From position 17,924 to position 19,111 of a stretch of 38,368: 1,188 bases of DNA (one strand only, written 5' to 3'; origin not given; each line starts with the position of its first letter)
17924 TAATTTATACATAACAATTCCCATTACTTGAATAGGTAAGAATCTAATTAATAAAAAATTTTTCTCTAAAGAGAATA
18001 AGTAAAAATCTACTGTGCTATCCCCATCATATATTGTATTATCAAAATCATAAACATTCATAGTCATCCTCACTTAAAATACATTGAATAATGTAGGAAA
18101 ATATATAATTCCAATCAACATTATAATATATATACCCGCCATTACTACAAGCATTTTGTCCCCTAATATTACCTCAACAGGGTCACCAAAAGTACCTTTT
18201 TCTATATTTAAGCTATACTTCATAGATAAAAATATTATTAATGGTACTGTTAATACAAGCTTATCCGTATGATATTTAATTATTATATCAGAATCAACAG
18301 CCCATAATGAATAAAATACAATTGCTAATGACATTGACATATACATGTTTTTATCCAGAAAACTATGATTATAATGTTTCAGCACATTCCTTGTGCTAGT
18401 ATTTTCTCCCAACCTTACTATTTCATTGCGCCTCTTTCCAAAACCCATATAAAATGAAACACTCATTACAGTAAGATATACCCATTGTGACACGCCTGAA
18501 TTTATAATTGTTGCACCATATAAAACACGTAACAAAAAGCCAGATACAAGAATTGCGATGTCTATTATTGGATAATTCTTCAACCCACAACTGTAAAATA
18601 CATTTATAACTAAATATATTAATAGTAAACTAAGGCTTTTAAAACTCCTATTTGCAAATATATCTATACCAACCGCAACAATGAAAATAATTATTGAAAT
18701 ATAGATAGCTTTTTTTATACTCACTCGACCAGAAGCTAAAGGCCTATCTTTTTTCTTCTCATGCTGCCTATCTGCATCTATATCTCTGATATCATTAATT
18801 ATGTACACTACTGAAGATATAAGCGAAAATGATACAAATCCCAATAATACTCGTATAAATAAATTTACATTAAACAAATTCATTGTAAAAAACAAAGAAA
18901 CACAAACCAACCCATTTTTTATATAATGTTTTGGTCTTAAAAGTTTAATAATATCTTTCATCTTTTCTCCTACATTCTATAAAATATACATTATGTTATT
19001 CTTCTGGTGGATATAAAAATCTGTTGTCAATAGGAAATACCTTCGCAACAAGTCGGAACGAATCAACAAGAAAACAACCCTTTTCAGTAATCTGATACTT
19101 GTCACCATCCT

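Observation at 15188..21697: DPA-like lipid-linked pentose donor module (UbiA phosphoribosyltransferase + HAD phosphatase + SDR + SMR flippase + GT-C-like protein) inside a Firmicute cell-wall glycan operon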

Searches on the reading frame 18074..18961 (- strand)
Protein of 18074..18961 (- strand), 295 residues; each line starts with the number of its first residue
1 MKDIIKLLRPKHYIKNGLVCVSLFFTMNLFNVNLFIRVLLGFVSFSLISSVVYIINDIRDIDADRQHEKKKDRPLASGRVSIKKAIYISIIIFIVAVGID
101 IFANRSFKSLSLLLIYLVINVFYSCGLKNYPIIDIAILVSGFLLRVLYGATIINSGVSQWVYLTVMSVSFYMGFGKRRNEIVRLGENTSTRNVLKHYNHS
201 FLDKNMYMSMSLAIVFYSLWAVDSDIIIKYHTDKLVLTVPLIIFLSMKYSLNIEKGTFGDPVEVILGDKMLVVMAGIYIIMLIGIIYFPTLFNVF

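Call 6: search_protein_families(library=pfam, proteins=[window:18074-18961:-], max_evalue=0.01)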
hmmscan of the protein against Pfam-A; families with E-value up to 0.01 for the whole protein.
window:18074-18961:- (295 aa): 1 family
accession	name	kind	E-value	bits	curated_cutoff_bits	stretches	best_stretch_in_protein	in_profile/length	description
PF01040.23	UbiA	-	7e-22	78.4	34.2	1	28-167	15-149/250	UbiA prenyltransferase family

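Call 7: search_protein_families(library=ncbifam, proteins=[window:18074-18961:-], max_evalue=0.01)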
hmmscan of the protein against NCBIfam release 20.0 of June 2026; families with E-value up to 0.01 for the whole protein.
window:18074-18961:- (295 aa): 24 families
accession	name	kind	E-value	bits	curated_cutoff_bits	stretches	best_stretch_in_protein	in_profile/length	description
NF008978.0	PRK12324.1-4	equivalog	2.2e-63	214.2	207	1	3-286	34-319/322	decaprenyl-phosphate phosphoribosyltransferase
NF008977.0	PRK12324.1-2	equivalog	6.4e-57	193.2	234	1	4-287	5-288/297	decaprenyl-phosphate phosphoribosyltransferase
NF006088.0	PRK08238.1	equivalog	3.5e-49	167.8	351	1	2-283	193-478/482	UbiA family prenyltransferase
NF008976.0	PRK12324.1-1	equivalog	8.5e-46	156.7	474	1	3-283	20-300/306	decaprenyl-phosphate phosphoribosyltransferase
NF009523.0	PRK12884.1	equivalog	9.9e-19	67.6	269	1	1-175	4-170/279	prenyltransferase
NF009521.0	PRK12882.1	equivalog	6.3e-11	42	296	1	2-166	6-166/280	geranylgeranylglycerol-phosphate geranylgeranyltransferase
TIGR01473.1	cyoE_ctaB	equivalog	4.2e-10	39.8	210.3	1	5-137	4-136/281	heme o synthase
TIGR01474.1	ubiA_proteo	equivalog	7.9e-10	38.7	275.45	1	43-120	48-125/282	4-hydroxybenzoate octaprenyltransferase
TIGR01475.1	ubiA_other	subfamily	4.5e-09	36.2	180.8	1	2-172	3-171/282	UbiA-like polyprenyltransferase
NF009514.0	PRK12873.1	equivalog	5.3e-09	35.9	246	1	31-123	45-136/297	4-hydroxybenzoate polyprenyltransferase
NF009516.0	PRK12875.1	equivalog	1.5e-07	30.8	205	1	5-135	21-154/292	prenyltransferase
NF035940.1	prenyl_rel_EboC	equivalog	7.4e-07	28.8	250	1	31-171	35-170/292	UbiA-like protein EboC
NF003348.0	PRK04375.1-1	equivalog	1.4e-06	28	285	1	1-133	3-134/292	heme o synthase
NF009058.0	PRK12392.1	subfamily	3.7e-06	26.2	494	1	49-113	65-127/333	bacteriochlorophyll c synthase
NF003349.0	PRK04375.1-2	equivalog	1.1e-05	24.8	246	1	37-131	60-154/318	heme o synthase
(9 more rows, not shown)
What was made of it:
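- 18074..18961 (-): Polyprenyl-phosphate 5-phosphoribosyltransferase (PPPRS/DPPRS, UbiA fold). It makes polyprenyl-P-ribofuranose-5-phosphate from PRPP. NF008978 scores 214.2 bits, above the 207 cut-off (call 7).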

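Call 8: search_solved_structures(query=window:18074-18961:-, max_evalue=0.01, show_alignments=1)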
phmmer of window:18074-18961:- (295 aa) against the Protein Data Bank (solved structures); distinct sequences matched with E-value up to 0.01: 6.
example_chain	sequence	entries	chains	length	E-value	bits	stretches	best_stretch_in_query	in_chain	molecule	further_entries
8j8j_D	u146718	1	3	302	2.7e-35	125.5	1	3-281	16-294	Decaprenyl-phosphate phosphoribosyltransferase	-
8j8k_A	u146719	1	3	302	1.6e-27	100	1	3-281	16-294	Decaprenyl-phosphate phosphoribosyltransferase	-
9sau_C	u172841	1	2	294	2.2e-06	30.6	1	7-115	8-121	Chlorophyll a synthase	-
9sas_C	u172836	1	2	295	2.4e-06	30.5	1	7-115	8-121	Chlorophyll a synthase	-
4tq3_A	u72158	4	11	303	9.5e-05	25.3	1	7-260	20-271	Prenyltransferase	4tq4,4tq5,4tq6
4od4_A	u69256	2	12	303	0.0042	19.9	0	54-156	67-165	4-hydroxybenzoate octaprenyltransferase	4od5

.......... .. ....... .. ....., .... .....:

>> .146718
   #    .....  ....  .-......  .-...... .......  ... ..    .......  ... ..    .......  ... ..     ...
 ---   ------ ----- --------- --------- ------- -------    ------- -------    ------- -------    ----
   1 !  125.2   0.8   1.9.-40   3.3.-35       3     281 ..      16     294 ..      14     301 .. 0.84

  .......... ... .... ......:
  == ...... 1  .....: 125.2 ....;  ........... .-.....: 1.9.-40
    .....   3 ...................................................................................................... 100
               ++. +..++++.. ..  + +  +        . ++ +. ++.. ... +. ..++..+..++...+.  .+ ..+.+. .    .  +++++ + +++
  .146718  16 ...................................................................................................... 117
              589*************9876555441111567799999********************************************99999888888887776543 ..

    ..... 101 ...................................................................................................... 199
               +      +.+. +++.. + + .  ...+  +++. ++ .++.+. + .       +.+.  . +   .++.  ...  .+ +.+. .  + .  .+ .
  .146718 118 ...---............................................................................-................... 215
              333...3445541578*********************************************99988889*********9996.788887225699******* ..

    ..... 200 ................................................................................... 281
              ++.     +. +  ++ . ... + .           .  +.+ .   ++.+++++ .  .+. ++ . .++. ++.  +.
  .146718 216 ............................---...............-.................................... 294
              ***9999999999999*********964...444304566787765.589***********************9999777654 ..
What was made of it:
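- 18074..18961 (-): Rv3806c structure 8j8j matches at E=2.7e-35 over residues 3-281 (call 8).
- Closest known: Mycobacterial/corynebacterial decaprenyl-phosphoarabinose pathway. Same: The first enzyme is a clear homologue of Rv3806c (E=2.7e-35, call 8).
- Checked: PDB 8j8j (Rv3806c) matches at E=2.7e-35, whereas the next-best UbiA structure, chlorophyll synthase, reaches only 2e-6 (call 8).
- The module otherwise parallels DPA synthesis (calls 7, 8).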

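Call 29: search_dna_similar(query=window:18074-18961:-, collection=phages, mode=protein, max_rows=20)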
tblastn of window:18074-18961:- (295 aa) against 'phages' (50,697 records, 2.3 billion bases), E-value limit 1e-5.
Records with a match: 1; places in all: 1; records where one place covers at least 80% of the query: 1.
Best place of each record, by identity: <60% 1.
By first word of the organism name: Bacteriophage 1.
By host as written in the record: - 1.
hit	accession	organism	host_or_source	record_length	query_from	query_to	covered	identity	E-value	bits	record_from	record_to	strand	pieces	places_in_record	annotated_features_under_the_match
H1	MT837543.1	Bacteriophage sp.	human fecal samples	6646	1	269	91%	29.7%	3e-25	111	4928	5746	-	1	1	record has no annotation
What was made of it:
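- Tried and rejected: Phage-borne versions: the phage collection gave one distant hit at 30% identity in an unannotated 6.6-kb record (call 29).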

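Call 37: find_homologous_proteins(query=window:18074-18961:-, max_evalue=1e-10)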
Query window:18074-18961:- (295 aa): 5429 proteins with E <= 1e-10 among 7649 candidates; the best 120 are listed.
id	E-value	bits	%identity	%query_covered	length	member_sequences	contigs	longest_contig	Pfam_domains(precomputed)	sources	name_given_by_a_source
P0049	1.2e-181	620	100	100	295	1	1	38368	PF01040.24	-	-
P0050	9.0e-103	362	56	98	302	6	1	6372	PF01040.24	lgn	-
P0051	8.9e-102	358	56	98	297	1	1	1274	PF01040.24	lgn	-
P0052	2.1e-101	357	59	99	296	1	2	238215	PF01040.24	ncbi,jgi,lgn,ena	-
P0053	1.0e-99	352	57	100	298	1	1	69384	PF01040.24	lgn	-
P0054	1.0e-98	348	55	93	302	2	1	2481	PF01040.24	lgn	-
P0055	1.3e-97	345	55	99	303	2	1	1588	PF01040.24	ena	-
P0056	1.3e-97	345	55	98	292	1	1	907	PF01040.24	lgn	-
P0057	8.9e-97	342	56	97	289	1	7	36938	PF01040.24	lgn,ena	-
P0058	9.3e-97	342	57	97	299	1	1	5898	PF01040.24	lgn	-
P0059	9.7e-97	342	54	99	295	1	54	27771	PF01040.24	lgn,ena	-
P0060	9.9e-97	342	54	99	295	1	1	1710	PF01040.24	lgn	-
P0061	1.1e-96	342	55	98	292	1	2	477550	PF01040.24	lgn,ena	-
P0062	1.2e-96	342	54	99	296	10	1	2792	PF01040.24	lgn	-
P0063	1.3e-96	341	54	99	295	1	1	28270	PF01040.24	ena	-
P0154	1.1e-89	319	56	93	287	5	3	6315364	PF01040.24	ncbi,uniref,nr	ncbi:4-hydroxybenzoate polyprenyltransferase [Clostridium beijerinckii]|uniref:UbiA prenyltransferas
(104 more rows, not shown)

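Call 38: find_encoding_contigs(protein=P0052, flank=10000, max_places=1)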
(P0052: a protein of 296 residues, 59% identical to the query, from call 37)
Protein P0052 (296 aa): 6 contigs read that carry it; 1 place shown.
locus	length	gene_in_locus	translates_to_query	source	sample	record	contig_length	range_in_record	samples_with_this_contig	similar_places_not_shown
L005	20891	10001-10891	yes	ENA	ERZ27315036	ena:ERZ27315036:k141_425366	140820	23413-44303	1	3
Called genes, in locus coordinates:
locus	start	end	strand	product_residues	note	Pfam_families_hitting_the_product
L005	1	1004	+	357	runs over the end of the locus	PF13489:Methyltransf_23, PF08241:Methyltransf_11, PF08242:Methyltransf_12 (weak), PF13649:Methyltransf_25 (weak)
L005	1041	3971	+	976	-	PF00535:Glycos_transf_2, PF10111:Glyco_tranf_2_2 (weak), PF13641:Glyco_tranf_2_3 (weak), PF13632:Glyco_trans_2_3 (weak), PF16994:Glyco_trans_4_5, PF00534:Glycos_transf_1, PF13524:Glyco_trans_1_2, PF13692:Glyco_trans_1_4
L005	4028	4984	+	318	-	PF01073:3Beta_HSD, PF01370:Epimerase, PF13460:NAD_binding_10 (weak), PF16363:GDP_Man_Dehyd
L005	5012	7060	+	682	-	-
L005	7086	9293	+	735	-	-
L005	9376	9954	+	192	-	-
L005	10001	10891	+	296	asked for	PF01040:UbiA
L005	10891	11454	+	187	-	PF12710:HAD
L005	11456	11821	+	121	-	PF00892:EamA (weak)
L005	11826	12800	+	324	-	PF01073:3Beta_HSD, PF01370:Epimerase, PF04321:RmlD_sub_bind, PF13460:NAD_binding_10, PF16363:GDP_Man_Dehyd, PF07993:NAD_binding_4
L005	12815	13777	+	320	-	PF03706:LPG_synthase_TM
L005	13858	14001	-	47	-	-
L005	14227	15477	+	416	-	PF13433:Peripla_BP_5, PF13458:Peripla_BP_6, PF01094:ANF_receptor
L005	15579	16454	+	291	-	PF02653:BPD_transp_2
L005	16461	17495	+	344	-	PF02653:BPD_transp_2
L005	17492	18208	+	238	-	PF00005:ABC_tran, PF13304:AAA_21 (faint)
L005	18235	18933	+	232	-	PF00005:ABC_tran, PF13304:AAA_21 (faint)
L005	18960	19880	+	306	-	PF03069:FmdA_AmdA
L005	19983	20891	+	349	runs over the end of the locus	PF00072:Response_reg, PF12833:HTH_18, PF00165:HTH_AraC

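Call 39: find_encoding_contigs(protein=P0154, flank=10000, max_places=1)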
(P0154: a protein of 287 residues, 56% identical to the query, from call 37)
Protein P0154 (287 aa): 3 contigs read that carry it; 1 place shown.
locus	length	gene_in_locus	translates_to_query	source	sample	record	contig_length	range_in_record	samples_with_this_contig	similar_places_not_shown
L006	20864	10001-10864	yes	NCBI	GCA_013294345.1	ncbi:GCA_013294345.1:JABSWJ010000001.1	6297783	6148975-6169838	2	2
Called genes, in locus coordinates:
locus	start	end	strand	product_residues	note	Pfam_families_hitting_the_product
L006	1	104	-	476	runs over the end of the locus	PF13727:CoA_binding_3, PF02397:Bac_transf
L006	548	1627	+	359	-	PF00483:NTP_transferase, PF12804:NTP_transf_3, PF22640:ManC_GMP_beta-helix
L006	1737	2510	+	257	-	PF01061:ABC2_membrane, PF12679:ABC2_membrane_2 (weak)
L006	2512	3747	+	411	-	PF00005:ABC_tran, PF14524:Wzt_C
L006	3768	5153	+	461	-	PF13489:Methyltransf_23 (faint), PF07021:MetW, PF08241:Methyltransf_11, PF13649:Methyltransf_25 (weak)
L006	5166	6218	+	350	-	PF00534:Glycos_transf_1, PF13692:Glyco_trans_1_4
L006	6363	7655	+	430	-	PF00534:Glycos_transf_1, PF13692:Glyco_trans_1_4 (weak)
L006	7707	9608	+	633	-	-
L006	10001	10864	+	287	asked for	PF01040:UbiA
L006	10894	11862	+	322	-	PF12710:HAD, PF04138:GtrA_DPMS_TM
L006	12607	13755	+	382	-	PF13439:Glyco_transf_4, PF20706:GT4-conflict, PF00534:Glycos_transf_1, PF13692:Glyco_trans_1_4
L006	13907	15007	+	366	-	PF13439:Glyco_transf_4, PF20706:GT4-conflict (weak), PF00534:Glycos_transf_1, PF13692:Glyco_trans_1_4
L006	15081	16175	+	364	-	PF13439:Glyco_transf_4, PF00534:Glycos_transf_1, PF13692:Glyco_trans_1_4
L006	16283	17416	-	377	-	PF12733:Cadherin-like, PF19127:Choline_bind_3, PF01473:Choline_bind_1 (weak), PF19085:Choline_bind_2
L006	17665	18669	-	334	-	PF24568:CC_PcsB, PF00877:NLPC_P60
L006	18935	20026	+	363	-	PF01594:AI-2E_transport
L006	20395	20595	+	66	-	-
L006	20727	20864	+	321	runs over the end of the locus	PF14566:PTPlike_phytase, PF22785:Tc-R-P, PF22784:PTP-SAK, PF22741:PTP-NADK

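Call 40: search_dna_similar(query=window:18074-18961:-, collection=plasmids, mode=protein, max_rows=30)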
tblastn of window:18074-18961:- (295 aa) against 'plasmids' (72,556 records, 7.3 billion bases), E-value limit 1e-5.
Records with a match: 72; places in all: 72; records where one place covers at least 80% of the query: 53.
Best place of each record, by identity: <60% 72.
By first word of the organism name: Rhizobium 32; Sinorhizobium 4; Cereibacter 3; Salipiger 3; Lactococcus 2; Streptomyces 2; Natronococcus 2; Rhodovulum 2; Leisingera 2; Flammeovirgaceae 1; and 19 more.
By predicted mobility (MOB-suite, as given by PLSDB): non-mobilizable 48; conjugative 17; mobilizable 7.
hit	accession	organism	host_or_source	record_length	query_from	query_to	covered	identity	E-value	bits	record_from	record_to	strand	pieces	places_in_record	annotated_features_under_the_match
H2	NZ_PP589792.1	Lactococcus sp.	Bacterial culture,Dairy environment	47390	1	275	93%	46.6%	1e-55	200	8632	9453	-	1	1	decaprenyl-phosphate phosphoribosyltransferase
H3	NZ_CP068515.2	Lactococcus cremoris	Whole organism,Dairy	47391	1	275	93%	46.6%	1e-55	200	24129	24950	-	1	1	decaprenyl-phosphate phosphoribosyltransferase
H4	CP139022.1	Flammeovirgaceae bacterium SG7u.111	Seagrass,tissue sample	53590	3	271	91%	36.5%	7e-33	134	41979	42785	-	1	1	decaprenyl-phosphate phosphoribosyltransferase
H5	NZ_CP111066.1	Chondrinema litorale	Seaweed,red alga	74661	7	271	90%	36.7%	5e-30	126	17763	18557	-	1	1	decaprenyl-phosphate phosphoribosyltransferase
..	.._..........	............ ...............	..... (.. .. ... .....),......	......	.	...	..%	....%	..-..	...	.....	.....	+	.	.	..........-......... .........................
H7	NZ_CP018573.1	Marivivens sp. JLT3646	cell culture,shallow-sea hydrothermal ...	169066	6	273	91%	33.3%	2e-21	101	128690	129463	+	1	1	decaprenyl-phosphate phosphoribosyltransferase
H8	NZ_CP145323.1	Rhodococcus ruber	-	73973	2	275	93%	31.4%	5e-29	123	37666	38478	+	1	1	decaprenyl-phosphate phosphoribosyltransferase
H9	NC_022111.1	Prevotella sp. oral taxon 299 str. F0039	Homo sapiens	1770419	1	268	91%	31.7%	2e-30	127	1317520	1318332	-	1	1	none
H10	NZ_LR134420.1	Legionella adelaidensis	environmental,Cooling tower water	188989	1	272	92%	31.1%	1e-12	76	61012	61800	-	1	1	decaprenyl-phosphate phosphoribosyltransferase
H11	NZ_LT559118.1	Nonomuraea gerenzanensis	-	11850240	1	273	93%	30.9%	8e-21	99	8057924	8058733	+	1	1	none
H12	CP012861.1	Persicobacter sp. JZB09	cell culture,soil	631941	1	243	82%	34.2%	6e-20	97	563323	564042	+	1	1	record has no annotation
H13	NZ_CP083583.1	Kovacikia minuta CCNUW1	cell culture,fresh water lake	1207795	5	268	89%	31.1%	1e-16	87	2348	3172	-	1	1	record has no annotation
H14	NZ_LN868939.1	Nocardia farcinica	not known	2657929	4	275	92%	30.0%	1e-25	114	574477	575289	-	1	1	none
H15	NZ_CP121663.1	Rhizobium sp. CB3090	Gliricidia sp.,cell culture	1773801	1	275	93%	28.6%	2e-8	62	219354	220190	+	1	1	record has no annotation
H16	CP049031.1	Rhodobacteraceae bacterium SC52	Apostichopus japonicus,pure ...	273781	5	275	92%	28.8%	4e-7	59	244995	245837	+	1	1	UbiA family prenyltransferase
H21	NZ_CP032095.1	Vibrio alfacsensis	Solea senegalensis,whole ...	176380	5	269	90%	28.9%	1e-5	54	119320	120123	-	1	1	UbiA family prenyltransferase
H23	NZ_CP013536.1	Rhizobium phaseoli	Phaseolus vulgaris,Whole ...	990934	6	270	90%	28.7%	3e-8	62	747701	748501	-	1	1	UbiA family prenyltransferase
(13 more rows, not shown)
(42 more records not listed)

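Call 41: get_annotated_region(hit=H3, flank=12000)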
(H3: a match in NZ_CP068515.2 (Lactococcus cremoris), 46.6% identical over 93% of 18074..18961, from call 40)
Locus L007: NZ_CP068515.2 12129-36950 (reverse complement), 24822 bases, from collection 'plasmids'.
description: Lactococcus cremoris strain F.2.7 plasmid pF27D, complete sequence
organism: Lactococcus cremoris (NCBI taxid 1359)
taxonomy: Bacteria; Bacillota; Bacilli; Lactobacillales; Streptococcaceae; Lactococcus; Lactococcus cremoris
host: -; source: Whole organism,Dairy; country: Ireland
typing (MOB-suite, as given by PLSDB): mobilizable; replicon rep_cluster_414,rep_cluster_556; relaxase MOBP,MOB_Unknown
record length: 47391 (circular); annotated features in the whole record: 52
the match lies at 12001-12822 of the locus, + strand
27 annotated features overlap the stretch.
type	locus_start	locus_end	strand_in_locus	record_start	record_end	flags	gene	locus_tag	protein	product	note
CDS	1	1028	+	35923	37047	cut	-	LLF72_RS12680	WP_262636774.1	glycosyltransferase family 4 protein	-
CDS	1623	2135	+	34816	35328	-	-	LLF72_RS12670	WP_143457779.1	hypothetical protein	-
CDS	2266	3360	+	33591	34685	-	-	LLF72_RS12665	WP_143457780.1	glycosyltransferase family 1 protein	-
CDS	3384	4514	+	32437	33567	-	-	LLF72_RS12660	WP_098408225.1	glycoside hydrolase family 99-like domain-containing protein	-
CDS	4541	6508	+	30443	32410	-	-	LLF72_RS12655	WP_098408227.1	capsular polysaccharide synthesis protein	-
CDS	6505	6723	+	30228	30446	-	-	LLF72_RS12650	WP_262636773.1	hypothetical protein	-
CDS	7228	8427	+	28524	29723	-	-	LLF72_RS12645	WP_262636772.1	O-antigen ligase family protein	-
CDS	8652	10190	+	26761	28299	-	-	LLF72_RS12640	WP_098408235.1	oligosaccharide flippase family protein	-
CDS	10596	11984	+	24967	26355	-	-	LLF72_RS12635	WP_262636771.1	hypothetical protein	-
CDS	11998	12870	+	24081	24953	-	-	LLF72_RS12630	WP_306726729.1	decaprenyl-phosphate phosphoribosyltransferase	-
CDS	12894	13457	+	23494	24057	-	-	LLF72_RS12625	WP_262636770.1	HAD-IB family phosphatase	GO:0008152 - metabolic process [Evidence IEA]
CDS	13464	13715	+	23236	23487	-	-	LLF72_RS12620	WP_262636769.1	GtrA family protein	GO:0000271 - polysaccharide biosynthetic process [Evidence IEA]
CDS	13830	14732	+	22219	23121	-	-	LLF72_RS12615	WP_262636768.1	phosphodiester glycosidase family protein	-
CDS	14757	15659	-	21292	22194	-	-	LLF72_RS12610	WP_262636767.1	LCP family protein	-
CDS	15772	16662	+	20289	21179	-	-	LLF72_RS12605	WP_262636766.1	IS982-like element IS982B family transposase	GO:0006313 - DNA transposition [Evidence IEA]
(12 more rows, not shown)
